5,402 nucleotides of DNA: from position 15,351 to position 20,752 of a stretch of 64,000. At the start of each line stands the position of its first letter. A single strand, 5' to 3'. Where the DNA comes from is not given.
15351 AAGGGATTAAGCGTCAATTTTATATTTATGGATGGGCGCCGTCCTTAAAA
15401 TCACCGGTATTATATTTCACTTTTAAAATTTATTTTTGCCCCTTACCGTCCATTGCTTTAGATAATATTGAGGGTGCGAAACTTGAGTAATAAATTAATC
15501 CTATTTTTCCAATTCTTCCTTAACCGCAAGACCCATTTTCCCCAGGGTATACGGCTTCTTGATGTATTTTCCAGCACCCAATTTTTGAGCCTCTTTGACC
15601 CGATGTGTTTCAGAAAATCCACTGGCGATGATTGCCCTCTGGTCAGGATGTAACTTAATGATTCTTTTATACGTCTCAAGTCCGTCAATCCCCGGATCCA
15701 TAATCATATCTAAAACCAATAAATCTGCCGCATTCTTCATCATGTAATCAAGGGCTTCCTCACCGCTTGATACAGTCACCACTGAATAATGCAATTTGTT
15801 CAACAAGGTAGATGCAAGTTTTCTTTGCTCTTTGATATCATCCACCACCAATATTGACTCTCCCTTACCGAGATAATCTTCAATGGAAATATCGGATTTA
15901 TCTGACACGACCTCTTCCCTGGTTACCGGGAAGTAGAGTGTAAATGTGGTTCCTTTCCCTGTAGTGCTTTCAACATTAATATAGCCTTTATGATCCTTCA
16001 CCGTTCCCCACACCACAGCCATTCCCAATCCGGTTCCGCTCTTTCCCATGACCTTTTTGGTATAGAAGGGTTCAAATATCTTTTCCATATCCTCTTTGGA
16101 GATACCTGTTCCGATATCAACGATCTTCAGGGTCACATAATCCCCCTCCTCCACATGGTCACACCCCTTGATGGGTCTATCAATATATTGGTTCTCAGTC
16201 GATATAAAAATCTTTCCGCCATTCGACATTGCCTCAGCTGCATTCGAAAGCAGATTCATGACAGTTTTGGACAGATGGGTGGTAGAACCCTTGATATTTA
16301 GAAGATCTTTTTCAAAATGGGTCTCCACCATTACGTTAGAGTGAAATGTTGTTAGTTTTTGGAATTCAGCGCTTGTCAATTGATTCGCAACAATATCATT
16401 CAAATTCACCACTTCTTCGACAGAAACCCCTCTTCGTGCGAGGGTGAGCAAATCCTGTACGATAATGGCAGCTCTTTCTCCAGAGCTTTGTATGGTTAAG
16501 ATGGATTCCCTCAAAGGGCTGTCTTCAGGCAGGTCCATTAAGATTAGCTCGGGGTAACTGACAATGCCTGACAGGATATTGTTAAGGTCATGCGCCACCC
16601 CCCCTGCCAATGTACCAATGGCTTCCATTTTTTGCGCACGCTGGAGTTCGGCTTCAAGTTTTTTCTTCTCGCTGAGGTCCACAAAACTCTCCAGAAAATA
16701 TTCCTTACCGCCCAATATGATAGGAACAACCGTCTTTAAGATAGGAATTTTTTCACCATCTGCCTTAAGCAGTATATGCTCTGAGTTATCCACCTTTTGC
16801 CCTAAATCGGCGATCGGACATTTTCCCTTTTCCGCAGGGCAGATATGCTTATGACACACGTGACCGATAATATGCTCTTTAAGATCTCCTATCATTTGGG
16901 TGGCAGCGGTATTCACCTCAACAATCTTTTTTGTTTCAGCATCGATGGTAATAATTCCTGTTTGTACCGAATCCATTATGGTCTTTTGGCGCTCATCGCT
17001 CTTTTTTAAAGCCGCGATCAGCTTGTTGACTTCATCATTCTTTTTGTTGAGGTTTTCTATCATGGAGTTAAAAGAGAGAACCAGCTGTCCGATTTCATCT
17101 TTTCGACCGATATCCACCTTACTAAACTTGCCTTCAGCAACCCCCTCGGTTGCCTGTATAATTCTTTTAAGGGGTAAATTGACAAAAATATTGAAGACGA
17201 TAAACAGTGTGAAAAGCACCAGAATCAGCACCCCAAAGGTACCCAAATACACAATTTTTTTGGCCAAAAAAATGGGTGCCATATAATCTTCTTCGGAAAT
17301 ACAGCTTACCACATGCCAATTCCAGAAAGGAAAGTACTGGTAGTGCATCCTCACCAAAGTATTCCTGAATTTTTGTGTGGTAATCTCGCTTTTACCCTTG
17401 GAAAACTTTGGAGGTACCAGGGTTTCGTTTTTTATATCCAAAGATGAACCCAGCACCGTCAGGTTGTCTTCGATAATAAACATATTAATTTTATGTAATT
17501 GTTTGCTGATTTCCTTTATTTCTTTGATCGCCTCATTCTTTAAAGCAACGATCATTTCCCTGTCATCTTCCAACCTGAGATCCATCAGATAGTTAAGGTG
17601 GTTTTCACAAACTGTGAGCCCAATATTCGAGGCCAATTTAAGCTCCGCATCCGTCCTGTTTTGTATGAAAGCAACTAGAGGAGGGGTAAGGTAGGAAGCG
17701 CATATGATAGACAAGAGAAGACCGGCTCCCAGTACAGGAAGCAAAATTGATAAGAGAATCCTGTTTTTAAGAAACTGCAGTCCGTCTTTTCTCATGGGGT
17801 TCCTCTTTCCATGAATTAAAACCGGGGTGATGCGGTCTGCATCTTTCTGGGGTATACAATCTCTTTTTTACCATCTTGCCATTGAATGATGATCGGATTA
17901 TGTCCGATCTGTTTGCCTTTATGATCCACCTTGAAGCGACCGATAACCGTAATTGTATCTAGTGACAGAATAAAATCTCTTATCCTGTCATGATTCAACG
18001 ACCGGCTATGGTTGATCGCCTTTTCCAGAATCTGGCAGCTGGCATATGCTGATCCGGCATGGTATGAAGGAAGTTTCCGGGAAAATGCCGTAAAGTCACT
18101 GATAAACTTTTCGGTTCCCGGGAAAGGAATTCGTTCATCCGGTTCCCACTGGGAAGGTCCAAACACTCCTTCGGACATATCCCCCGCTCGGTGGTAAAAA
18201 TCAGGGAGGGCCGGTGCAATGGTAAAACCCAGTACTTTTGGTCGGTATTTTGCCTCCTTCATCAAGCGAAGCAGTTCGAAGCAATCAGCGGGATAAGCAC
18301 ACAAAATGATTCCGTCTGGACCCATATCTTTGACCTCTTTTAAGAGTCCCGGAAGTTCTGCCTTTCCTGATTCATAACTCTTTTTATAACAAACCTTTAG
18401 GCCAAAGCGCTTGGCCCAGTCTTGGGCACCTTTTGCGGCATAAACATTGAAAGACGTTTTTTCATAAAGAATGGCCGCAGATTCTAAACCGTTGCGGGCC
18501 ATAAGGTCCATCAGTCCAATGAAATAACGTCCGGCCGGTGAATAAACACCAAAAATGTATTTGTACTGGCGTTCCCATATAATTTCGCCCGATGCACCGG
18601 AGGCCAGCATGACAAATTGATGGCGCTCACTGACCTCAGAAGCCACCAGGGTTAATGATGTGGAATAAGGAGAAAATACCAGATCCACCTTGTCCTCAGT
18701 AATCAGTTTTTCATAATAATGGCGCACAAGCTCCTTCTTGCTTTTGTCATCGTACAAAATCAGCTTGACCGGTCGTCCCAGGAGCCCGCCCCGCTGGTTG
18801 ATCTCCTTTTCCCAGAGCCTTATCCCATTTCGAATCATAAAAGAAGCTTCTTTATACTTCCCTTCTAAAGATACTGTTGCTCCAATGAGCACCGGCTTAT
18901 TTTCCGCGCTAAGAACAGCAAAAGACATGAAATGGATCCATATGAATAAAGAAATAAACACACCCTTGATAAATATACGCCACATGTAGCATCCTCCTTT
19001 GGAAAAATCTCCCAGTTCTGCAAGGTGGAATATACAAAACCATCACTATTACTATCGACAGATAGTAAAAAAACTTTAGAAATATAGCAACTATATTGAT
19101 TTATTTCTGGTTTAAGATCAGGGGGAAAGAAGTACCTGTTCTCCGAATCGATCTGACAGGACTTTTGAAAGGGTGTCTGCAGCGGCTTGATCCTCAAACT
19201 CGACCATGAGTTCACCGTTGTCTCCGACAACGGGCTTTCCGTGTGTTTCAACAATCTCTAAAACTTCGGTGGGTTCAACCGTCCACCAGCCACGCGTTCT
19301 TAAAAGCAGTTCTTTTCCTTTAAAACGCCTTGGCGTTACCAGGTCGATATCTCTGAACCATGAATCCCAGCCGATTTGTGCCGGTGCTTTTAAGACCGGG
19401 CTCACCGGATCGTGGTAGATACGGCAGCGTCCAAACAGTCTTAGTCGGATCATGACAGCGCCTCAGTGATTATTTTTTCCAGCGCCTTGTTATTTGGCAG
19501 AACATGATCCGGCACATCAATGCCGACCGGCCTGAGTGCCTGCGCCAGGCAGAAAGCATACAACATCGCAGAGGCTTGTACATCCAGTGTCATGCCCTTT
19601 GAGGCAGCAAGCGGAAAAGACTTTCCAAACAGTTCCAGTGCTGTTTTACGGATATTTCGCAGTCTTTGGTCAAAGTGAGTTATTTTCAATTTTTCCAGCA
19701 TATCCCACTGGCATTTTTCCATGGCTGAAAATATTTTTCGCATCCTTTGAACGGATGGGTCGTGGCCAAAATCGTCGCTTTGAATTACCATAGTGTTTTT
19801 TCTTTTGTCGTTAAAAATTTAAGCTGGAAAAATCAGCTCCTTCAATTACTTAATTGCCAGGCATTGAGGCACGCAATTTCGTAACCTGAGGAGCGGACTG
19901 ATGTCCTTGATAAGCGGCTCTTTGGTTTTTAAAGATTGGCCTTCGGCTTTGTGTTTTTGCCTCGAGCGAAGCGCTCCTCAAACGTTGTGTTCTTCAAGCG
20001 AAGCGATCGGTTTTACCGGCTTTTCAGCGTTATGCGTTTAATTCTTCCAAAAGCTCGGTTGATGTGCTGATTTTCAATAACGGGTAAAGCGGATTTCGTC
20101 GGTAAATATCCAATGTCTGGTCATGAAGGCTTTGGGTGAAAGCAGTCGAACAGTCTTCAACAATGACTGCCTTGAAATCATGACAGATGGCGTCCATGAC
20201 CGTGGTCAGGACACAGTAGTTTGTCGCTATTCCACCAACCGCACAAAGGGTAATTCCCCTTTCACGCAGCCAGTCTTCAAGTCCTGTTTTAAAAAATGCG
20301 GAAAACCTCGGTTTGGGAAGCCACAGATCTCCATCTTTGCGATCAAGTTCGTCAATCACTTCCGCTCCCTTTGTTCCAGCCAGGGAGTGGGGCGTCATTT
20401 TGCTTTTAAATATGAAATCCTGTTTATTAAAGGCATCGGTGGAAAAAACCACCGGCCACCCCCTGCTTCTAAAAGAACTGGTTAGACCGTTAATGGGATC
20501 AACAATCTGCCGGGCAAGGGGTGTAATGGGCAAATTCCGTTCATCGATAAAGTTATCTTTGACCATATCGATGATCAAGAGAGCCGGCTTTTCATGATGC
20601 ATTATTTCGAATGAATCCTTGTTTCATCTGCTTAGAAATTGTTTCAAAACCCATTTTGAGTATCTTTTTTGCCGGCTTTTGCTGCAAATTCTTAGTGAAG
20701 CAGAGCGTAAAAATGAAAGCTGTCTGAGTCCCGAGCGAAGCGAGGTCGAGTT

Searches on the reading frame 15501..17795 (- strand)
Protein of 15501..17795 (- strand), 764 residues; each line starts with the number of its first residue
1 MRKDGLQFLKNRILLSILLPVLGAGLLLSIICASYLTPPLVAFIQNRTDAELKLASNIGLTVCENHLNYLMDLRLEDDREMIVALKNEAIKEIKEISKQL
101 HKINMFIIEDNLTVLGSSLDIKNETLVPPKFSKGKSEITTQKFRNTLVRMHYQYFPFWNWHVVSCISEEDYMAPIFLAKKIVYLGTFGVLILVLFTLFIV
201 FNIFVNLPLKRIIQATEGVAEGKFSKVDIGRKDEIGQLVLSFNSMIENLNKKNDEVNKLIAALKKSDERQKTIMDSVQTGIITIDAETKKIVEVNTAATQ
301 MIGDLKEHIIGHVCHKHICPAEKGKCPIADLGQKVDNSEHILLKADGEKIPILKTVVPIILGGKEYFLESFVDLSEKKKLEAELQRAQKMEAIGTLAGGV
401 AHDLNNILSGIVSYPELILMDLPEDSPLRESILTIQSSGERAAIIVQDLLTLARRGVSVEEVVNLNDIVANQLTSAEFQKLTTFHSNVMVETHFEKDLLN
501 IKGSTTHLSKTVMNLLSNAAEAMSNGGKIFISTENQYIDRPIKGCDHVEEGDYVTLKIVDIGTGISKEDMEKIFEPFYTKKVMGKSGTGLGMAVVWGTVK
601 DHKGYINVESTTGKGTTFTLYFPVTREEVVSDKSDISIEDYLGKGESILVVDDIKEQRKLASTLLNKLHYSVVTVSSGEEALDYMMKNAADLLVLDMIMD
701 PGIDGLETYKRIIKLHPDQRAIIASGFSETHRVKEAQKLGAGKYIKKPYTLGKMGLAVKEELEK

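Call 8: search_protein_families(library=pfam, proteins=[window:15501-17795:-], max_evalue=0.00001)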
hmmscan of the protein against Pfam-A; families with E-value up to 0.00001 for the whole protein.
window:15501-17795:- (764 aa): 6 families
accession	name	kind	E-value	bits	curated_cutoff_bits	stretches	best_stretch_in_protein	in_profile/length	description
PF02518.31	HATPase_c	-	7.3e-22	78.3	26.4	1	505-625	3-110/111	Histidine kinase-, DNA gyrase B-, and HSP90-like ATPase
PF00072.30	Response_reg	-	1.3e-20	74.1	30.2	1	648-754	1-106/111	Response regulator receiver domain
PF13426.13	PAS_9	-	3.2e-09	37.4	27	1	280-376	3-103/103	PAS domain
PF00672.30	HAMP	-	7.3e-09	36.3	25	1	207-250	8-52/53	HAMP domain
PF00512.31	HisKA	-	9e-09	35.7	26.9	1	394-455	3-63/66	His Kinase A (phospho-acceptor) domain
PF13188.13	PAS_8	-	5.8e-06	26.5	21.8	0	268-308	1-41/65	PAS domain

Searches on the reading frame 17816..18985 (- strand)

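Call 8: search_protein_families(library=pfam, proteins=[window:17816-18985:-], max_evalue=0.00001)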
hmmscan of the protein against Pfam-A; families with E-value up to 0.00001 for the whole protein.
window:17816-18985:- (389 aa): 3 families
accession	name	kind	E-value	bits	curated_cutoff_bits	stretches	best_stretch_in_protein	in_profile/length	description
PF13458.12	Peripla_BP_6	-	2.4e-44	152.9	31.7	1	32-372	2-342/343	Periplasmic binding protein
PF13433.12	Peripla_BP_5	-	7.1e-14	52.1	27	1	34-380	3-348/363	Periplasmic binding protein domain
PF01094.35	ANF_receptor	-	6.1e-10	39.1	25.4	1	59-363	10-344/353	Receptor family ligand binding region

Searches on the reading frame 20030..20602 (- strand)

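Call 8: search_protein_families(library=pfam, proteins=[window:20030-20602:-], max_evalue=0.00001)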
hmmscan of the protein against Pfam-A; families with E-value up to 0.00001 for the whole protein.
window:20030-20602:- (190 aa): 1 family
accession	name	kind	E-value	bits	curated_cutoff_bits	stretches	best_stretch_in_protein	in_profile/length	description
PF00857.26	Isochorismatase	-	4.7e-38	131.4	27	1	7-166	2-162/175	Isochorismatase domain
